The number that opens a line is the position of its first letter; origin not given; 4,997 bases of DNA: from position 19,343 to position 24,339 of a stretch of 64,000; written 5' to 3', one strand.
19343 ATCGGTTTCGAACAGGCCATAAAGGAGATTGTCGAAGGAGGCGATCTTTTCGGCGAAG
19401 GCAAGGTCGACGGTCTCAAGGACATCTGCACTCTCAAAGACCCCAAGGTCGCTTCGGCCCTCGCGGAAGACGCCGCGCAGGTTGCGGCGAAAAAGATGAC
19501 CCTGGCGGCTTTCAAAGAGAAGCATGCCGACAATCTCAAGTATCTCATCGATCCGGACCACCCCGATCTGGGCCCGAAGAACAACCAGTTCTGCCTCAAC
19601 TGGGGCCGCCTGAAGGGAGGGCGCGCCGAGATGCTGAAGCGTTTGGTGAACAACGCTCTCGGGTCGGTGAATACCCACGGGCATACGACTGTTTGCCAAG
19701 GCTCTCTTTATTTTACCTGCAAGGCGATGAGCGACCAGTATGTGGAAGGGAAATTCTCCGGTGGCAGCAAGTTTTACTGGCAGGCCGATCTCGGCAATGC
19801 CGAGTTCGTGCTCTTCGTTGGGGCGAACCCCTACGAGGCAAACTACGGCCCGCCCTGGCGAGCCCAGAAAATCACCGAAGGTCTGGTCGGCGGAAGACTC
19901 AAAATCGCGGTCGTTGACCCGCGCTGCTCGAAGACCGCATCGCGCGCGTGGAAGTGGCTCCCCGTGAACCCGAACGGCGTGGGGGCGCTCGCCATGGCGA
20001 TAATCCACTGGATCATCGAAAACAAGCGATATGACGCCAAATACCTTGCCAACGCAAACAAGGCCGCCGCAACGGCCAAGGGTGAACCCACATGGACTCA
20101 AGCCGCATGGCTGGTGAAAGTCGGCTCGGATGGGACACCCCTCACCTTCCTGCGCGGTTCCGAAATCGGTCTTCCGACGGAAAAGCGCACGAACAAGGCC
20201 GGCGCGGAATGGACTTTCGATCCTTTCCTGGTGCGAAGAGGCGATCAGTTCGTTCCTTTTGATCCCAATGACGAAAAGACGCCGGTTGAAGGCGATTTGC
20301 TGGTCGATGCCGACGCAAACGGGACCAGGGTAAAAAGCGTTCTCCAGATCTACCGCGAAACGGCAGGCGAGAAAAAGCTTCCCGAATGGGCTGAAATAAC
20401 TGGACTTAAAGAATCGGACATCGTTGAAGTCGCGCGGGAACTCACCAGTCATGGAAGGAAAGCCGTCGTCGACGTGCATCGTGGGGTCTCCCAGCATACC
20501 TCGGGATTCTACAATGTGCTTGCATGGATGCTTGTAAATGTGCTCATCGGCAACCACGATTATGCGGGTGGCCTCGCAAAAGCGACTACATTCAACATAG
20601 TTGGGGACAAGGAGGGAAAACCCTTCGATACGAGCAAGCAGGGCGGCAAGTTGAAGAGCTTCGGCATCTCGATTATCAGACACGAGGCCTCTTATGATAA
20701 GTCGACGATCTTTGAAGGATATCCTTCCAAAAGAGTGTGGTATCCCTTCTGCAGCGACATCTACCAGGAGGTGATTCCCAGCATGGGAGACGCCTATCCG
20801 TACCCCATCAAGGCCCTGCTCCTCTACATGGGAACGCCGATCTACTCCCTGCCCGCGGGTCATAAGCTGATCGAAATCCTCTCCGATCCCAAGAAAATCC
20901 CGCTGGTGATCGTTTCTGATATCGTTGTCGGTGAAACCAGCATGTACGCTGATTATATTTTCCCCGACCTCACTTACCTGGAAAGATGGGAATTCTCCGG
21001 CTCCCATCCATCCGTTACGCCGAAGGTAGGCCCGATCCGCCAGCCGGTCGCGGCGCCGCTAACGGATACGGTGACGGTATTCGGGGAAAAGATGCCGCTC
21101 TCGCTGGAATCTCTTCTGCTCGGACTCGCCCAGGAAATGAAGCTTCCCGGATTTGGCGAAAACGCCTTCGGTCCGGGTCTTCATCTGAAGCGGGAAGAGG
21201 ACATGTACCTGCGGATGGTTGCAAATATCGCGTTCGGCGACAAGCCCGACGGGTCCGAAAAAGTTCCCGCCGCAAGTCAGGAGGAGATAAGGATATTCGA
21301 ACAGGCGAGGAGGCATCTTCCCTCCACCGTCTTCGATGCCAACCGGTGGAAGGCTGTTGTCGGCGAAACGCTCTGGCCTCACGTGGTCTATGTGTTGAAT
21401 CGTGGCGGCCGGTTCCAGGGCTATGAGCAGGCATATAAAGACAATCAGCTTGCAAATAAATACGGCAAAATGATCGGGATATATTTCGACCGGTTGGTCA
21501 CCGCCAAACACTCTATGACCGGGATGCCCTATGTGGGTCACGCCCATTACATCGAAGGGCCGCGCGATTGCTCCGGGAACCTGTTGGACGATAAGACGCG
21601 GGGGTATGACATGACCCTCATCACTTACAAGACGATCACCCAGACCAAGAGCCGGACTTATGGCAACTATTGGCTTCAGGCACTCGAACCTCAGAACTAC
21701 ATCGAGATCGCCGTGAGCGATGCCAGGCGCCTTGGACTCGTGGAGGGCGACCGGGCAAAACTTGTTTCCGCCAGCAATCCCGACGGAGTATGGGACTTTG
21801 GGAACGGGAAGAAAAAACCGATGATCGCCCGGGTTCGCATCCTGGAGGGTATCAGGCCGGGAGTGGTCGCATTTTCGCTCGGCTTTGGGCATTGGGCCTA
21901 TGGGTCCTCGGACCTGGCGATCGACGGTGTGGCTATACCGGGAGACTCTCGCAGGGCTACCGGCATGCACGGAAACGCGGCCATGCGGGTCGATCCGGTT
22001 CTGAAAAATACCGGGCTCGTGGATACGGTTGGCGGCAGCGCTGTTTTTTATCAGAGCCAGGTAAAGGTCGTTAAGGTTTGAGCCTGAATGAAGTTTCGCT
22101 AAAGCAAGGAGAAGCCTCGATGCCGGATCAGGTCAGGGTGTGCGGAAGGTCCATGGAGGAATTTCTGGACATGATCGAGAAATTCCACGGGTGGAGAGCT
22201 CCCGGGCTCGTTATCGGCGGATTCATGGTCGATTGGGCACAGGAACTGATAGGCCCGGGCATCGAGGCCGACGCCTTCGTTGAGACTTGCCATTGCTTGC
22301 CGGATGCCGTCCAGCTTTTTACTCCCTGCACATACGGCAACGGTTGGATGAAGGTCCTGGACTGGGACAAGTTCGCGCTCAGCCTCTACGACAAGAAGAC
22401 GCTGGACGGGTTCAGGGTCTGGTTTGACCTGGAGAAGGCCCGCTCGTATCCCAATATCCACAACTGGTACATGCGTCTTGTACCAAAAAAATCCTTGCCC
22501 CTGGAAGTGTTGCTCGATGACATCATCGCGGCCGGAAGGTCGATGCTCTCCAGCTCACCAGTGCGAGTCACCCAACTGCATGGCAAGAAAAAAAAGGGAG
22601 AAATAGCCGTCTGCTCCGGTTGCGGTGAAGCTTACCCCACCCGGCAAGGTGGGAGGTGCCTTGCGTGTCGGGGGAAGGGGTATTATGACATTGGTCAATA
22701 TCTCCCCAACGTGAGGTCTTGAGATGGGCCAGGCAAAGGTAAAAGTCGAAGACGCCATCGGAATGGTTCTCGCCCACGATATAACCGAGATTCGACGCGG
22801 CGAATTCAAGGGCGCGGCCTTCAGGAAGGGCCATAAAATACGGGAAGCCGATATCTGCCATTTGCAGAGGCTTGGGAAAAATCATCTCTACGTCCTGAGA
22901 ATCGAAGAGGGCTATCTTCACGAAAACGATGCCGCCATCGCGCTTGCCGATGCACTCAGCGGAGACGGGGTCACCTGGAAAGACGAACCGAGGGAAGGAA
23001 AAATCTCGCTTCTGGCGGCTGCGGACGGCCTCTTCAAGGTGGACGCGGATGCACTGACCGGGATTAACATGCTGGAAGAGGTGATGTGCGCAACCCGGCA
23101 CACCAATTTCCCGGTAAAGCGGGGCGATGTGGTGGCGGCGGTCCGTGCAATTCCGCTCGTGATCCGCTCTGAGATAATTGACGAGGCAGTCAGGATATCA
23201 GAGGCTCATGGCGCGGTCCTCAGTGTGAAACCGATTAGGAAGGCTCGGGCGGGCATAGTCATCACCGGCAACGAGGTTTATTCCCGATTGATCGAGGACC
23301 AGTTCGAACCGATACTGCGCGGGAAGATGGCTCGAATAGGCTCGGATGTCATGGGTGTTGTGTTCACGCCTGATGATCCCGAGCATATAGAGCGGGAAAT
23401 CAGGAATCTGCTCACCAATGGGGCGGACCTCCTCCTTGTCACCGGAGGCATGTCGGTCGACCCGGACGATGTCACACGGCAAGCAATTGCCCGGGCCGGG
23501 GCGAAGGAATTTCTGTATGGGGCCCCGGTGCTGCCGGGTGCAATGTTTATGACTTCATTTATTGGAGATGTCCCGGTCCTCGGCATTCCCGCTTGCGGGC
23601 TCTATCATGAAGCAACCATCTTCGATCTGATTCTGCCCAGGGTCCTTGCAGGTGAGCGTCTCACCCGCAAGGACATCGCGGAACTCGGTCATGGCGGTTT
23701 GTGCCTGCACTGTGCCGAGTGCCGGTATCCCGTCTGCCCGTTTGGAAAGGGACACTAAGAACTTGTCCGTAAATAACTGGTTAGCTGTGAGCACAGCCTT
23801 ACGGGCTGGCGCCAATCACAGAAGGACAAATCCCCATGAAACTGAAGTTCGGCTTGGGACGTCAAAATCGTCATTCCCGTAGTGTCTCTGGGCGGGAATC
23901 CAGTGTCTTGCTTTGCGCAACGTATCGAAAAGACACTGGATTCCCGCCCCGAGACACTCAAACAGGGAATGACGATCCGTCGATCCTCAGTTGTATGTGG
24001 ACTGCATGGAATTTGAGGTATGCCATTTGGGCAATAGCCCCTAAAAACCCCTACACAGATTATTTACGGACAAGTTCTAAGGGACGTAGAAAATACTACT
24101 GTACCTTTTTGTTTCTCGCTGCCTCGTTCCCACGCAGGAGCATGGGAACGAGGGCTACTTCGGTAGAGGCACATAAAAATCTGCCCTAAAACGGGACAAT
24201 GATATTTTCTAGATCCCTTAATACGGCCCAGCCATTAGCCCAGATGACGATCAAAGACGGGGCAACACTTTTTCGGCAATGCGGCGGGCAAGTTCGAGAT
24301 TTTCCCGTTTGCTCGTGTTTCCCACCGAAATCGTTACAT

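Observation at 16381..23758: Sigma-54-driven TtrBCA/SrdBCA-ordered molybdoenzyme operon of unknown substrate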

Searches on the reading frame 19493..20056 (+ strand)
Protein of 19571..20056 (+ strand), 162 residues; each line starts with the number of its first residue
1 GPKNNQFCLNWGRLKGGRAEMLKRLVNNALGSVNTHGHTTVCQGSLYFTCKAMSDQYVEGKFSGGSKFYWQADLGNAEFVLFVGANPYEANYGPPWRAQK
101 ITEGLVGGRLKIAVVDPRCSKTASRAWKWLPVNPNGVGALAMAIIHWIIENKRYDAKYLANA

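Call 55: search_solved_structures(query=window:19571-20056:+, max_evalue=1, show_alignments=3)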
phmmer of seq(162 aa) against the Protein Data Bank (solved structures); distinct sequences matched with E-value up to 1: 41.
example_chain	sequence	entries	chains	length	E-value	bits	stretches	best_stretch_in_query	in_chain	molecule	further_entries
6cz7_A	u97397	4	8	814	2.9e-13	53.1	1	20-148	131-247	ArrA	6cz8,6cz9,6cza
2vpw_A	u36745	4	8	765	5.1e-09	39.3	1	50-160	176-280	THIOSULFATE REDUCTASE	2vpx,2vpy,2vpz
4ydd_A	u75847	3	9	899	8.4e-06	28.8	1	72-159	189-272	DMSO reductase family type II enzyme, molybdopterin subunit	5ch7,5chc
5e7o_A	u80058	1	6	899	8.5e-06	28.8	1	72-159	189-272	DMSO reductase family type II enzyme, molybdopterin subunit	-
7bkb_D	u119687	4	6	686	4e-05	26.6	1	62-159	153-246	Formate dehydrogenase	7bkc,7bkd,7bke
7b04_B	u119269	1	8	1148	0.00017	24.6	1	97-159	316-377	Nitrite oxidoreductase subunit A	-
2e7z_A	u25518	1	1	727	0.0004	23.4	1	69-161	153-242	Acetylene hydratase Ahy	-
7vw6_A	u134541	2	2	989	0.0004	23.4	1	10-160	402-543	Formate dehydrogenase | Tungsten-containing formate dehydrogenase alpha subunit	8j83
7e5z_A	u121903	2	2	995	0.00041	23.3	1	10-160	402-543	Formate dehydrogenase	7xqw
1kqf_A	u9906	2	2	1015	0.00049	23.1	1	67-160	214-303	FORMATE DEHYDROGENASE, NITRATE-INDUCIBLE, MAJOR SUBUNIT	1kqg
9t1s_L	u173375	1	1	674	0.00068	22.6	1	62-161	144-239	formate dehydrogenase (coenzyme F420)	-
9vap_A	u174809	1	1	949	0.0018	21.2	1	68-155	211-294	Formate dehydrogenase molybdopterin-binding subunit FdhA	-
9wxb_B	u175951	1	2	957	0.0021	21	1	73-160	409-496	Formate dehydrogenase alpha subunit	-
9qm0_A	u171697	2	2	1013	0.041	16.8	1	64-159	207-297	Formate dehydrogenase, alpha subunit, selenocysteine-containing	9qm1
9rjy_A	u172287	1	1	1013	0.048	16.6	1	64-159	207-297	Formate dehydrogenase, alpha subunit, selenocysteine-containing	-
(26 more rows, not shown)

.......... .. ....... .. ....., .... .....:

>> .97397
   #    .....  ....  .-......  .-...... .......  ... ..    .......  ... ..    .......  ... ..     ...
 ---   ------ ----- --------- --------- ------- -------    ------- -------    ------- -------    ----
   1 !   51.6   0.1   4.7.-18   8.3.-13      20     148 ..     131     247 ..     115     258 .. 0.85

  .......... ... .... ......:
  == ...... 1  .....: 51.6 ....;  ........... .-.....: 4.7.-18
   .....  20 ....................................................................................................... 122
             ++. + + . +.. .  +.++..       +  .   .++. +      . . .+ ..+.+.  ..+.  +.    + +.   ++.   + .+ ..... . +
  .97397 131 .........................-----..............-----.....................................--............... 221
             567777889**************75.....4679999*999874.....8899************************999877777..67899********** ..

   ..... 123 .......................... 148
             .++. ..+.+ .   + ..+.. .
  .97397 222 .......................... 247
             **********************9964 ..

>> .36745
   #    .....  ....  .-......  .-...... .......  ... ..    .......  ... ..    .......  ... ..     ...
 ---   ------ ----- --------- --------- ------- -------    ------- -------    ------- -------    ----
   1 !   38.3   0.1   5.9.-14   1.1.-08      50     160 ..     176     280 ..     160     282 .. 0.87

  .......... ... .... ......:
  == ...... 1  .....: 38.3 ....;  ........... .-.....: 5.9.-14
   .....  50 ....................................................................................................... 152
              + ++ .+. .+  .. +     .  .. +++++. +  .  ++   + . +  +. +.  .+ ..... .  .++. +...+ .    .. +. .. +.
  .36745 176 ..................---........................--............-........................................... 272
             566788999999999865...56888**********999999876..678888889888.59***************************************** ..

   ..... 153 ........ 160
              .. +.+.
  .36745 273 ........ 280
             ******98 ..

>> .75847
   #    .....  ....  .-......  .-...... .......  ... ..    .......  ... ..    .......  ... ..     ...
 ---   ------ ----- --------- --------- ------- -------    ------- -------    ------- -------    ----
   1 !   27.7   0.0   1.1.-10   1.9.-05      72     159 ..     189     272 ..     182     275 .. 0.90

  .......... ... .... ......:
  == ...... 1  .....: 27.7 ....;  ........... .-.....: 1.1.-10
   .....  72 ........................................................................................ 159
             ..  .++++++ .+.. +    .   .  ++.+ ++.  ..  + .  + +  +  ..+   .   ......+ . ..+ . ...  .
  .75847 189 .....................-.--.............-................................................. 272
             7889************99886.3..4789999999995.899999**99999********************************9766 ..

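Call 58: search_solved_structures(query=A1, max_evalue=0.001, show_alignments=2)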
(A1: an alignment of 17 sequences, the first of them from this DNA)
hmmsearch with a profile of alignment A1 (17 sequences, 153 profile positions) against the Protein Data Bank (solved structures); distinct sequences matched with E-value up to 0.001: 49.
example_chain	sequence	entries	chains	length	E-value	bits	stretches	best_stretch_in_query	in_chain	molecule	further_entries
6cz7_A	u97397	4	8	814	1.4e-23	86.9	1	19-150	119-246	ArrA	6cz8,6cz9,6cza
9vap_A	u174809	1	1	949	2.2e-16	63.5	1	30-151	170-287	Formate dehydrogenase molybdopterin-binding subunit FdhA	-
2vpw_A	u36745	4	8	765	4.8e-16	62.4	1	38-152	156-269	THIOSULFATE REDUCTASE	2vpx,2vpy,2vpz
7bkb_D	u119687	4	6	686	1.6e-15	60.8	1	30-152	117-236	Formate dehydrogenase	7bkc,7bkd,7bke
4ydd_A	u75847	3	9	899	3e-14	56.6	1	69-152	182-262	DMSO reductase family type II enzyme, molybdopterin subunit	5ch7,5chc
5e7o_A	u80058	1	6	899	3e-14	56.6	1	69-152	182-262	DMSO reductase family type II enzyme, molybdopterin subunit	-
2e7z_A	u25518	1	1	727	8.1e-12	48.7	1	35-153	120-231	Acetylene hydratase Ahy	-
9t1s_L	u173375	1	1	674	1.1e-11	48.3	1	21-152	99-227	formate dehydrogenase (coenzyme F420)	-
7vw6_A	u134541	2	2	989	6.3e-11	45.8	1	31-152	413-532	Formate dehydrogenase | Tungsten-containing formate dehydrogenase alpha subunit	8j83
7e5z_A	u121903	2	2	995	6.3e-11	45.8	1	31-152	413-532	Formate dehydrogenase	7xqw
7b04_B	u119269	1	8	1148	8.8e-11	45.4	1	75-153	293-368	Nitrite oxidoreductase subunit A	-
2jio_A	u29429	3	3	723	1.3e-09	41.5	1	31-152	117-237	PERIPLASMIC NITRATE REDUCTASE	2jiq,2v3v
2jim_A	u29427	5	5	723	1.3e-09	41.5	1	31-152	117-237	PERIPLASMIC NITRATE REDUCTASE | PROTEIN (PERIPLASMIC NITRATE REDUCTASE)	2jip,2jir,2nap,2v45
6tg9_A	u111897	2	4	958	4.4e-09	39.8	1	20-152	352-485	Formate dehydrogenase subunit alpha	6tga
1kqf_A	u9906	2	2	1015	5.9e-09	39.4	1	71-153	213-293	FORMATE DEHYDROGENASE, NITRATE-INDUCIBLE, MAJOR SUBUNIT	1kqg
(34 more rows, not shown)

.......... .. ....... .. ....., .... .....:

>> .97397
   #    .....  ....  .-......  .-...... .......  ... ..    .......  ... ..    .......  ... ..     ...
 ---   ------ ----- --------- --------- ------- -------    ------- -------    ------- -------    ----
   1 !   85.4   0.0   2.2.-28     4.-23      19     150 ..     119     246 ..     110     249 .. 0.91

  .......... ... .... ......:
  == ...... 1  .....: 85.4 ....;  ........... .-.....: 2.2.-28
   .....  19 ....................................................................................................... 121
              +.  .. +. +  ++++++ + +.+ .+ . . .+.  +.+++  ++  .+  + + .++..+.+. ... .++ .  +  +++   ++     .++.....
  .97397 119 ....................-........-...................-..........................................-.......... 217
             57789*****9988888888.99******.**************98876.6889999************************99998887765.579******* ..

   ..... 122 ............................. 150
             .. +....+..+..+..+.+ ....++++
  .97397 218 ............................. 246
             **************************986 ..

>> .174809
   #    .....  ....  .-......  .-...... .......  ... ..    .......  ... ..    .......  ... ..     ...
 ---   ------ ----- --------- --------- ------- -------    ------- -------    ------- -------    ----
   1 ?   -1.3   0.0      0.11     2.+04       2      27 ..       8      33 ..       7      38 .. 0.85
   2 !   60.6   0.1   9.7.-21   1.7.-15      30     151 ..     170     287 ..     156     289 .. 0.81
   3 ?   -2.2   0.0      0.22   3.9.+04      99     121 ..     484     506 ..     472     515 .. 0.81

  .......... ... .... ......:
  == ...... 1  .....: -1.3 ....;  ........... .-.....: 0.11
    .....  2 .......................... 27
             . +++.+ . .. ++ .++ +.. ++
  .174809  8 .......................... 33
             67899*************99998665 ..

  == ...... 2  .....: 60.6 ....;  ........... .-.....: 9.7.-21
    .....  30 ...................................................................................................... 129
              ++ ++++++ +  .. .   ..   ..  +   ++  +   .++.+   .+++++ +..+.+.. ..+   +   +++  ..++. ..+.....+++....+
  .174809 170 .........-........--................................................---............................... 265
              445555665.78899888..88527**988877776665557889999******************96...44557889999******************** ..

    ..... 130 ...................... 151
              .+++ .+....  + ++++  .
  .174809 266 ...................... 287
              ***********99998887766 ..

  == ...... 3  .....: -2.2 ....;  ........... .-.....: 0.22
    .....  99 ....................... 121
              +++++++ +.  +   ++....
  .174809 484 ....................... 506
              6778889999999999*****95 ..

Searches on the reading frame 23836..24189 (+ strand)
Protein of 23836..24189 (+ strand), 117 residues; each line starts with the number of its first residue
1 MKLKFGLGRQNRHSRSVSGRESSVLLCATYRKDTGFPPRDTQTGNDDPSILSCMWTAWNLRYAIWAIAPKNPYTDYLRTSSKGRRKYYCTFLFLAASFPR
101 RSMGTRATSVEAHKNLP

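Call 3: search_protein_families(library=pfam, proteins=[window:23836-24189:+])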
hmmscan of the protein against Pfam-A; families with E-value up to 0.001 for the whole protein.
window:23836-24189:+ (117 aa): 0 families

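Call 8: search_protein_families(library=ncbifam, proteins=[window:23836-24189:+], max_evalue=0.01)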
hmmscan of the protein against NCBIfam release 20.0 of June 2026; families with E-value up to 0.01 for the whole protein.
window:23836-24189:+ (117 aa): 0 families
